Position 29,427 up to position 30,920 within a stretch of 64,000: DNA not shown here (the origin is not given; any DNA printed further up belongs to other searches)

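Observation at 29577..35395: Candidate undescribed biosynthetic/modification operon: two radical-SAM/SPASM enzymes, two P-loop kinases, and a DUF362-ferredoxin protein, tightly translationally coupled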

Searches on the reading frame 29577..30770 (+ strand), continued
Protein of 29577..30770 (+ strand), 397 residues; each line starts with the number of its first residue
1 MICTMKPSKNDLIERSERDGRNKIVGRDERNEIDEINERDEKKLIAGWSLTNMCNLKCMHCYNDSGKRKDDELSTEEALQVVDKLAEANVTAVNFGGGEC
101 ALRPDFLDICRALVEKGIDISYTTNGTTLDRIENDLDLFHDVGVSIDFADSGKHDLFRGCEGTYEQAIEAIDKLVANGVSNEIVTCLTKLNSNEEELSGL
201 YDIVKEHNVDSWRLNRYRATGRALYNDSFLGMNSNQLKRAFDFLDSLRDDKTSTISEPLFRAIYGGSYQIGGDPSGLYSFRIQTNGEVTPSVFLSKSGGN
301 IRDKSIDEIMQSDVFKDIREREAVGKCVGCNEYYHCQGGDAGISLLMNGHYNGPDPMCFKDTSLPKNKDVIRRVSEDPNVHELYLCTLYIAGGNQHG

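Call 55: search_protein_families(library=pfam, proteins=[L148:3988-4857:+, L148:547-1701:+, L148:1797-2267:+, L148:2301-2561:+, L148:6533-7129:-], max_evalue=0.1)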
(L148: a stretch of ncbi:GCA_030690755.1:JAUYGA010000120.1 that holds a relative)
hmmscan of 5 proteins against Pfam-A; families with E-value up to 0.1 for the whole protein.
L148:3988-4857:+ (289 aa): 1 family
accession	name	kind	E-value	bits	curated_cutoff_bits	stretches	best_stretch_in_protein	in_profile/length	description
PF16715.11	CDPS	-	6e-06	26.6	27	1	70-208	30-168/220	Cyclodipeptide synthase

L148:547-1701:+ (384 aa): 2 families
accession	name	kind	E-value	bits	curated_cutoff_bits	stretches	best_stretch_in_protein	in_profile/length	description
PF12706.13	Lactamase_B_2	-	1.6e-11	44.6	27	2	244-344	119-200/200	Beta-lactamase superfamily domain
PF00753.33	Lactamase_B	-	0.00033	21.1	22.7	1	83-136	17-70/196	Metallo-beta-lactamase superfamily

L148:1797-2267:+ (156 aa): 0 families

L148:2301-2561:+ (86 aa): 1 family
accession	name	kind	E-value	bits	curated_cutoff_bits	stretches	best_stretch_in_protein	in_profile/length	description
PF01343.23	Peptidase_S49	-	0.044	14.2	24.9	1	33-85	49-100/154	Peptidase family S49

L148:6533-7129:- (198 aa): 0 families

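Call 57: search_protein_families(library=padloc, proteins=[window:29589-30770:+, L148:3988-4857:+], max_evalue=0.001)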
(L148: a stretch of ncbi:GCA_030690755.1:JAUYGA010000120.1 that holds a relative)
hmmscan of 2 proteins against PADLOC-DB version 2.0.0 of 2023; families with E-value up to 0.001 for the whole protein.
window:29589-30770:+ (393 aa): 3 families
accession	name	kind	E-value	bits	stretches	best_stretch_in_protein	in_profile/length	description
PDLC02904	pVip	-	3.8e-24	83.6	1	39-212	2-174/262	Viperins associated with kinases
PDLC02903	pVip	-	5.5e-21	73.2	1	44-210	4-168/257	Viperins not associated with kinases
PDLC02905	pVip-kinase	-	1e-05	23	1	45-148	187-297/474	Viperin-kinase fusion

L148:3988-4857:+ (289 aa): 0 families

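Call 78: search_solved_structures(query=A6, max_evalue=10, show_alignments=2)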
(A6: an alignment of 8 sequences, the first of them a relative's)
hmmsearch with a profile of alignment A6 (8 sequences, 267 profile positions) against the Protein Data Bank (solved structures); distinct sequences matched with E-value up to 10: 10.
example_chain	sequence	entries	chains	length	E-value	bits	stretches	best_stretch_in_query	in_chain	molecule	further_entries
6ez3_A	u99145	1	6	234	5e-07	32.5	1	49-194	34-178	Cyclo(L-leucyl-L-leucyl) synthase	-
6ztu_A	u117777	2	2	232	2.2e-06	30.4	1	49-191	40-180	Cyclodipeptide synthase, BtCDPS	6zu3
9gun_A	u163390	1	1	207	3.3e-06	29.8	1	24-223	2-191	Cyclodipeptide synthase from Porphyromonas gingivalis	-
6y4b_A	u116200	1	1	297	6.8e-06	28.8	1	65-167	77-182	Cyclodipeptide synthase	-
7azu_A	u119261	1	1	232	9.5e-06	28.3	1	49-191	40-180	Cyclodipeptide synthase, BtCDPS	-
31ee_A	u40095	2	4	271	0.00043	22.9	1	57-152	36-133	Cyclodipeptide synthase (FoCDPS) | Cyclodipeptide synthase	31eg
3oqv_A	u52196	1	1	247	0.043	16.3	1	47-164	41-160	AlbC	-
4q24_A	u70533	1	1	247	0.046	16.2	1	47-164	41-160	Cyclo(L-leucyl-L-phenylalanyl) synthase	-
6sxj_A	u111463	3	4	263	0.18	14.2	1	132-170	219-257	Streptomycin 3''-adenylyltransferase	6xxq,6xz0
9r1n_A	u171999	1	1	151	8.2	8.8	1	105-186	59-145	sc-apCC-4-DPH-2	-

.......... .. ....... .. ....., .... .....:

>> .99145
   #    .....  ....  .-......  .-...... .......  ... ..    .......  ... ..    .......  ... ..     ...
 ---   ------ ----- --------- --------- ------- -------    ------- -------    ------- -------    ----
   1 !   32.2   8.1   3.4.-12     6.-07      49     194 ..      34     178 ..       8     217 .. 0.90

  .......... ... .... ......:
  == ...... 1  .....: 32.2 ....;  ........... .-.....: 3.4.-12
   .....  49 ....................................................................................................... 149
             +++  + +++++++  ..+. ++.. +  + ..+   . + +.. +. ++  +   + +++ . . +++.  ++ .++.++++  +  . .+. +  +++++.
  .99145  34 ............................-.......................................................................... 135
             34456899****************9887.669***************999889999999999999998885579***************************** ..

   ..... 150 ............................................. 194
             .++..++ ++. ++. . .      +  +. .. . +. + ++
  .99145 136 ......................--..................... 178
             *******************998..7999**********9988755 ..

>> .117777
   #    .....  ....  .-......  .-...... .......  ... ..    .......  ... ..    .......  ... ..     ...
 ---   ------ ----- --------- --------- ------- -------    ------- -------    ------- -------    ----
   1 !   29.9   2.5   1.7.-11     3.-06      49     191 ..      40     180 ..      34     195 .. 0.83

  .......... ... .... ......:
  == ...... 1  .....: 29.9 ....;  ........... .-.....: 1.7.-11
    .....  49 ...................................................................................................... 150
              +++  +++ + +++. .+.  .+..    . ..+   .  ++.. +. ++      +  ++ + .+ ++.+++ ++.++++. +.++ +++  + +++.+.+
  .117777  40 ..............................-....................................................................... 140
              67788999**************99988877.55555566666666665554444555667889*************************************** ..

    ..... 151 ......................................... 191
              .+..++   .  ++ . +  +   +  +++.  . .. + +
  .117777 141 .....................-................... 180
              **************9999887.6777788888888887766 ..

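Call 88: search_protein_families(library=pfam, proteins=[L014:298-2292:+, L014:2945-3910:+, L014:4181-5500:+, L014:5470-6651:+, L014:6796-8286:+, L014:8283-9797:+], max_evalue=0.001)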
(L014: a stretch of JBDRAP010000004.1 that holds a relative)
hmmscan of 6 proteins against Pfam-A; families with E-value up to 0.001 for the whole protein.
L014:298-2292:+ (664 aa): 17 families
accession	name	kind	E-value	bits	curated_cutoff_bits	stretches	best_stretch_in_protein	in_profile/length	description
PF07719.23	TPR_2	-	3e-31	105.4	27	3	447-480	1-34/34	Tetratricopeptide repeat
PF00515.34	TPR_1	-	3.3e-29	99.9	27.8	4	551-579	3-31/34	Tetratricopeptide repeat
PF13414.12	TPR_11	-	3.4e-25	87.9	26.8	3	527-562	6-41/42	TPR repeat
PF13181.12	TPR_8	-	2.9e-24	83.5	25.7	2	550-580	2-32/34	Tetratricopeptide repeat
PF13431.12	TPR_17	-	4.8e-21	73.6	24.4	1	436-467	2-33/34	Tetratricopeptide repeat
PF13424.12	TPR_12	-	3.4e-20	72.4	30.1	3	550-610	4-72/77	Tetratricopeptide repeat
PF14559.12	TPR_19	-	5.6e-15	55.9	25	1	437-480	15-58/68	Tetratricopeptide repeat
PF13432.12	TPR_16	-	3.7e-14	53.3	32.7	0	521-579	3-61/65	Tetratricopeptide repeat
PF13176.12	TPR_7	-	6e-13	48.2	27.9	0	518-545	2-29/36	Tetratricopeptide repeat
PF13428.12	TPR_14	-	3.2e-11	43.2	23.5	0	448-488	2-42/44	Tetratricopeptide repeat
PF13374.12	TPR_10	-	3.4e-11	43.2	27.5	0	549-577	2-30/42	Tetratricopeptide repeat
PF13174.12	TPR_6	-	3.2e-09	37.3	26.3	0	448-480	1-33/33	Tetratricopeptide repeat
PF23914.1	TPR_CcmH_CycH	-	1.7e-07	31.7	42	1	440-542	43-148/158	Cytochrome c-type biogenesis protein H TPR domain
PF13371.12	TPR_9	-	5.9e-07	29.8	35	0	496-545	10-59/73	Tetratricopeptide repeat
PF25063.1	ARM_TT21_C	-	1.8e-05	25.2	35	0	437-545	45-159/209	Tetratricopeptide repeat protein 21 C-terminal ARM domain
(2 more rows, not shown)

L014:2945-3910:+ (321 aa): 4 families
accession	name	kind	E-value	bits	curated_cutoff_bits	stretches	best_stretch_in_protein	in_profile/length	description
PF02826.25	2-Hacid_dh_C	-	8.6e-47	159.2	25.1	1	105-287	2-178/178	D-isomer specific 2-hydroxyacid dehydrogenase, NAD binding domain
PF00389.36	2-Hacid_dh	-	1.4e-17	64.1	24.6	1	16-312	10-127/134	D-isomer specific 2-hydroxyacid dehydrogenase, catalytic domain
PF03446.21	NAD_binding_2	-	5.4e-08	33.4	21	1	145-256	3-113/161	NAD binding domain of 6-phosphogluconate dehydrogenase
PF01262.27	AlaDh_PNT_C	-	0.0003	20.7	23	0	145-242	32-137/214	Alanine dehydrogenase/PNT, C-terminal domain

L014:4181-5500:+ (439 aa): 3 families
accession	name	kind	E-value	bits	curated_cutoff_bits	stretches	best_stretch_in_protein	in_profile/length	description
PF04055.27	Radical_SAM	-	1.5e-20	74.5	29.5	1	15-155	3-148/166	Radical SAM superfamily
PF13186.11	SPASM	-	7.2e-13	49.1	21.5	1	244-302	1-67/67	Iron-sulfur cluster-binding domain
PF13353.11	Fer4_12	-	1.6e-07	32.1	22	1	14-115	10-114/137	4Fe-4S single cluster domain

L014:5470-6651:+ (393 aa): 2 families
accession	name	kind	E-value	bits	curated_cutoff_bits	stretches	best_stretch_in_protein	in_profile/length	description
PF13186.11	SPASM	-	1.8e-14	54.2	21.5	1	286-351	1-66/67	Iron-sulfur cluster-binding domain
PF04055.27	Radical_SAM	-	1.1e-11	45.7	29.5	1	35-166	1-142/166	Radical SAM superfamily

L014:6796-8286:+ (496 aa): 2 families
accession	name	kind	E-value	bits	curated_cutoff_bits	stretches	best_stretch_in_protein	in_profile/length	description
PF04055.27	Radical_SAM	-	3e-20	73.5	29.5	1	110-275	2-163/166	Radical SAM superfamily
PF13353.11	Fer4_12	-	3.2e-11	44.1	22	1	112-225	12-118/137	4Fe-4S single cluster domain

L014:8283-9797:+ (504 aa): 3 families
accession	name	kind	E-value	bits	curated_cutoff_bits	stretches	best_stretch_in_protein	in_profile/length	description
PF04055.27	Radical_SAM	-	8e-19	68.8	29.5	1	203-370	4-166/166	Radical SAM superfamily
PF02310.24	B12-binding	-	9.8e-14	51.7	32.1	1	12-128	12-120/121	B12 binding domain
PF19864.5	Radical_SAM_N2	-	0.00021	21.2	29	1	76-138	69-131/151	Radical SAM proteins, N-terminal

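Call 110: predict_structure(alignment_id=A2)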
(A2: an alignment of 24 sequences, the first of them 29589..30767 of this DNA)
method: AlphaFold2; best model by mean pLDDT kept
length: 393 residues; sequences in the alignment: 24
mean_pLDDT: 85.7   pTM: 0.84
mean pLDDT of the five models: 85.7, 85.2, 84.9, 84.9, 84.4
residues with pLDDT >= 90: 260; 70-90: 78; 50-70: 16; < 50: 39
segments of 3 or more residues with pLDDT < 50: 1-36
pLDDT, mean of each block of 10 residues (from residue 1): 32 35 39 55 92 74 84 98 96 85 98 96 95 96 97 94 98 94 96 98 94 74 87 97 86 93 89 92 88 94 96 92 94 90 90 93 90 80 82 40
secondary structure, 60 per line:
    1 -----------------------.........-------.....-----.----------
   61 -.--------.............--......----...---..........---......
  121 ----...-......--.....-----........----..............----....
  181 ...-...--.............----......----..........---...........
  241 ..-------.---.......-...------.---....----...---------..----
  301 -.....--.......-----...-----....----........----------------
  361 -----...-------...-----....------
elements in order: H24-32 E40-44 H71-83 E86-91 H102-111 E115-120 H129-134 E137-141 H147-154 H159-172 E177-183 H190-202 E207-212 H217-226 H230-242 H254-260 E262-264 E275-278 E283-285 H302-306 H309-315 H329-332 H337-344 E366-368 E384-387
